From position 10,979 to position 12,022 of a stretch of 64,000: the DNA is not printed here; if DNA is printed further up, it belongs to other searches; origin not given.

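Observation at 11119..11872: AT-rich RAYT (IS200-like Y1 transposase) unit with perfect 29-bp terminal inverted repeats inserted flush against a gene stop codon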

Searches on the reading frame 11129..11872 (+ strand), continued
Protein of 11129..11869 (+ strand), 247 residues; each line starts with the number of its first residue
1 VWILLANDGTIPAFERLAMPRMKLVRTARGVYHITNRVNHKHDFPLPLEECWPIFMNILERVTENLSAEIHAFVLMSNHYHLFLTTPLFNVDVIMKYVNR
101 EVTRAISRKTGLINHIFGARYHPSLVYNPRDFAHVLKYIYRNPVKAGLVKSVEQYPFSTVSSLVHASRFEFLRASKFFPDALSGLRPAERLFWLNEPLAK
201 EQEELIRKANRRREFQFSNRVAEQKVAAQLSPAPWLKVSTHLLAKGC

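Call 71: list_cluster_members(proteins=[window:11129-11869:+, window:11294-11869:+, P0004, P0002, P0018])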
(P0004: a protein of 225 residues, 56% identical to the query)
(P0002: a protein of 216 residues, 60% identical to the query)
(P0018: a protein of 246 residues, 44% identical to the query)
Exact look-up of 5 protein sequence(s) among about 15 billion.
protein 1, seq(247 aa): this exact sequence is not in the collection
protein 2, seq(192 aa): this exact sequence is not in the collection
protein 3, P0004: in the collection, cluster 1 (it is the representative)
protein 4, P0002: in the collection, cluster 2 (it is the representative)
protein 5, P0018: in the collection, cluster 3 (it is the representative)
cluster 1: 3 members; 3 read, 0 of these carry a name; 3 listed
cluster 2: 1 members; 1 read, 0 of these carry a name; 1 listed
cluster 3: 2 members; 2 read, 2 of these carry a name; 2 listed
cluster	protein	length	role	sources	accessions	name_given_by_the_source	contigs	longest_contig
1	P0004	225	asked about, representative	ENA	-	-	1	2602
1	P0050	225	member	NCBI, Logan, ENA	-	-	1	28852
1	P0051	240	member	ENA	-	-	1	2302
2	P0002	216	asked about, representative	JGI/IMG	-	-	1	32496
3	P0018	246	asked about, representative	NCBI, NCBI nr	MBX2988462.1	MAG: transposase [Bdellovibrionaceae bacterium] | transposase [Pseudobdellovibrionaceae bacterium]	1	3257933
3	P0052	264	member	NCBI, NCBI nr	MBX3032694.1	MAG: transposase [Bdellovibrionaceae bacterium] | transposase [Pseudobdellovibrionaceae bacterium]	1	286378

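Call 72: search_dna_similar(query=window:11183-11869:+, collection=plasmids, mode=protein, max_evalue=0.00001, max_rows=12)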
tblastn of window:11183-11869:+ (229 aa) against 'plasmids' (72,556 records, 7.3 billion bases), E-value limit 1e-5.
Records with a match: 25; places in all: 27; records where one place covers at least 80% of the query: 1.
Best place of each record, by identity: <60% 25.
By first word of the organism name: Escherichia 12; Skermanella 3; Pseudomonas 2; Nostoc 2; Rhodospirillum 2; Legionella 1; Acetoanaerobium 1; Pseudoalteromonas 1; Sporomusa 1.
By predicted mobility (MOB-suite, as given by PLSDB): non-mobilizable 12; conjugative 11; mobilizable 2.
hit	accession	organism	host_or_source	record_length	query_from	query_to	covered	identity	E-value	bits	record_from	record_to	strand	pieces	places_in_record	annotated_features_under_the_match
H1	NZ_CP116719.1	Pseudomonas aeruginosa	Homo sapiens,urine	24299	1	206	90%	24.5%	5e-9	63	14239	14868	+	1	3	transposase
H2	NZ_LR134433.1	Legionella adelaidensis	environmental,Cooling tower water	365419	12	147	59%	34.6%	8e-16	83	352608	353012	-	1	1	transposase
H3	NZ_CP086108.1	Skermanella mucosa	single cell,crude oil contaminated ...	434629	13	194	79%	24.6%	3e-9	64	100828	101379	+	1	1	transposase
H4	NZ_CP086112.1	Skermanella rosea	single cell,hydrocarbon-contaminated ...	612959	13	194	79%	24.6%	3e-9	64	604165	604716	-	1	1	transposase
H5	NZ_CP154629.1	Acetoanaerobium noterae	cell culture,Sludge of a digestion ...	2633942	1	146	64%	28.1%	3e-11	70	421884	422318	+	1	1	none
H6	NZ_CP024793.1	Nostoc flagelliforme CCNUN1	cell culture,desert soil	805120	13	144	58%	29.2%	7e-7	57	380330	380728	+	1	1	transposase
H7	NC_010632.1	Nostoc punctiforme PCC 73102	-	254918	13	143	57%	29.1%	1e-6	56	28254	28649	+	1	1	none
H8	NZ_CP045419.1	Pseudoalteromonas sp. THAF3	pure culture,Surface of a polyethylene ...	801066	15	141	55%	28.9%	1e-8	62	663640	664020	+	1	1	none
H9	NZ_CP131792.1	Pseudomonas aeruginosa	Homo sapiens,culture,blood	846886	52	173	53%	29.9%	2e-6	55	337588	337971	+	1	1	transposase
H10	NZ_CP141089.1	Escherichia coli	Homo sapiens,Infected Human Urine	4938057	39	141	45%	35.0%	7e-10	66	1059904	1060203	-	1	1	none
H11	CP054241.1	Escherichia coli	Homo sapiens,bone infection of foot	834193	39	141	45%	35.0%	2e-9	64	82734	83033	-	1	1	rayT: REP-associated tyrosine transposase RayT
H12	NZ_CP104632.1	Escherichia coli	cell culture,In-house environment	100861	39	141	45%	35.0%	2e-9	64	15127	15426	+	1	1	rayT: REP-associated tyrosine transposase RayT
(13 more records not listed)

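Call 73: search_dna_similar(query=window:11183-11869:+, collection=phages, mode=protein, max_evalue=0.00001, max_rows=12)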
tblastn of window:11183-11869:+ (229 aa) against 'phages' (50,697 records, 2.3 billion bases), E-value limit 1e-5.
No match.
